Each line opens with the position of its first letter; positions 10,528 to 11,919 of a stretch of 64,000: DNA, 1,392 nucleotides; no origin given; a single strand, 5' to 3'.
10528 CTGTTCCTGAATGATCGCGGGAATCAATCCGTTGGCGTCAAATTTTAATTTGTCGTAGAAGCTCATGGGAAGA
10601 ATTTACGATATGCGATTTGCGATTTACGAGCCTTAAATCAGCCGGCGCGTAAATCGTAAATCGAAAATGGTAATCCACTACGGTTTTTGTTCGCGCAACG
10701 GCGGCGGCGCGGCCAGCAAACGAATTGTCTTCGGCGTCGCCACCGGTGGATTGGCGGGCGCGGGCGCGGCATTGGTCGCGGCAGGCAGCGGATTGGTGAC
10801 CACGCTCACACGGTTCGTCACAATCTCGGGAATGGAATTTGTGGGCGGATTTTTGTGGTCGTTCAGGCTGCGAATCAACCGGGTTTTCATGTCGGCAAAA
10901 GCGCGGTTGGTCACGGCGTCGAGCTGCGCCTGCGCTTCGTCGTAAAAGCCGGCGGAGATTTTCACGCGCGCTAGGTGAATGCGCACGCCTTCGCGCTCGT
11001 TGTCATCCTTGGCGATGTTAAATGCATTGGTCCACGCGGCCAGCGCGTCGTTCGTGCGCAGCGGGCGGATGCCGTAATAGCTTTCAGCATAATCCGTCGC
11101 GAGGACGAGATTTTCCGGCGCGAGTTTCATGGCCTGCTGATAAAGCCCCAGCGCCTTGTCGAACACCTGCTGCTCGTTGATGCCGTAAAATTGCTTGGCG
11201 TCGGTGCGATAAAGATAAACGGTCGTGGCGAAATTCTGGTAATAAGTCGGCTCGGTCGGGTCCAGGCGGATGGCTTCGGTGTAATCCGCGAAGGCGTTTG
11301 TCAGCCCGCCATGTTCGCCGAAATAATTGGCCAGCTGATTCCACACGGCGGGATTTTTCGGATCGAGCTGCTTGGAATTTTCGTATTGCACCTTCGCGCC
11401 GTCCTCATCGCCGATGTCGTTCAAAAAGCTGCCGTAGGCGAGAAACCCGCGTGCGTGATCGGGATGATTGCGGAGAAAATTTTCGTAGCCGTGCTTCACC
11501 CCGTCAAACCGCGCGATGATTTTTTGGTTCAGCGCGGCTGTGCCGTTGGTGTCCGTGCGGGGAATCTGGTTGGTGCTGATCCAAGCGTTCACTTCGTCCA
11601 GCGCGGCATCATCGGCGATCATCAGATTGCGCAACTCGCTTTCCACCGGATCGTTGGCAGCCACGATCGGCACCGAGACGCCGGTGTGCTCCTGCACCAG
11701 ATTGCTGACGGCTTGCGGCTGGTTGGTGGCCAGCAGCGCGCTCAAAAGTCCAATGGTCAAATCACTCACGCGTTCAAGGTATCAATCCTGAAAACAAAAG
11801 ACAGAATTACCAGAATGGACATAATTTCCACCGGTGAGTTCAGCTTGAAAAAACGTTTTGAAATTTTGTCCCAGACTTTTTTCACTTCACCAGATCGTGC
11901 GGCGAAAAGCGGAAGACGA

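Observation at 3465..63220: Window-wide family of tandem heptanucleotide arrays: at least 7 unit types at about 15 loci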

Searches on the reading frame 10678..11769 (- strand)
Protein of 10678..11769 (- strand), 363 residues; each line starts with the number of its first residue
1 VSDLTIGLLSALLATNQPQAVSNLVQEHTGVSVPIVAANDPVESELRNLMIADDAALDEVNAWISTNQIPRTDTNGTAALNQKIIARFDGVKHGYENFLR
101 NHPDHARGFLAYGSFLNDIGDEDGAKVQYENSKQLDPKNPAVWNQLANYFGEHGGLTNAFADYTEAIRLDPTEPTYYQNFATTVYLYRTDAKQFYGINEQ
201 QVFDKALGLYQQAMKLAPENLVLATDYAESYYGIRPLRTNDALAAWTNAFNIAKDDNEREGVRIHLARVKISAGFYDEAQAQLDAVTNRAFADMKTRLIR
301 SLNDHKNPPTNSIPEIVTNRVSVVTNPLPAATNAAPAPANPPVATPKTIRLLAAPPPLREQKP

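Call 12: search_protein_families(library=pfam, proteins=[window:10678-11769:-])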
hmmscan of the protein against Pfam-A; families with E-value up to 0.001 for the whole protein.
window:10678-11769:- (363 aa): 10 families
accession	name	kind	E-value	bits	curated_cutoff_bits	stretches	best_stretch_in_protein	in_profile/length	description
PF14559.12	TPR_19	-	1.7e-09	38.3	25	0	252-290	17-55/68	Tetratricopeptide repeat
PF13428.12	TPR_14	-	5.3e-09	36.3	23.5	0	108-148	3-43/44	Tetratricopeptide repeat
PF13431.12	TPR_17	-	9.6e-09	35.3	24.4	0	134-155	7-28/34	Tetratricopeptide repeat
PF07719.23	TPR_2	-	1.4e-06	28.4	27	0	203-220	17-34/34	Tetratricopeptide repeat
PF13414.12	TPR_11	-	2.7e-06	27.4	26.8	0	154-179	8-33/42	TPR repeat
PF00515.34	TPR_1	-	7.6e-06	26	27.8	0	141-172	2-33/34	Tetratricopeptide repeat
PF13432.12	TPR_16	-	3.5e-05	24.6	32.7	0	95-131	20-55/65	Tetratricopeptide repeat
PF23914.1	TPR_CcmH_CycH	-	0.00016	22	42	0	99-148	43-92/158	Cytochrome c-type biogenesis protein H TPR domain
PF13181.12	TPR_8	-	0.00018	21.9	25.7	0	142-172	3-33/34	Tetratricopeptide repeat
PF09976.15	TPR_21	-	0.00072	19.8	25.5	0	241-294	94-147/193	Tetratricopeptide repeat-like domain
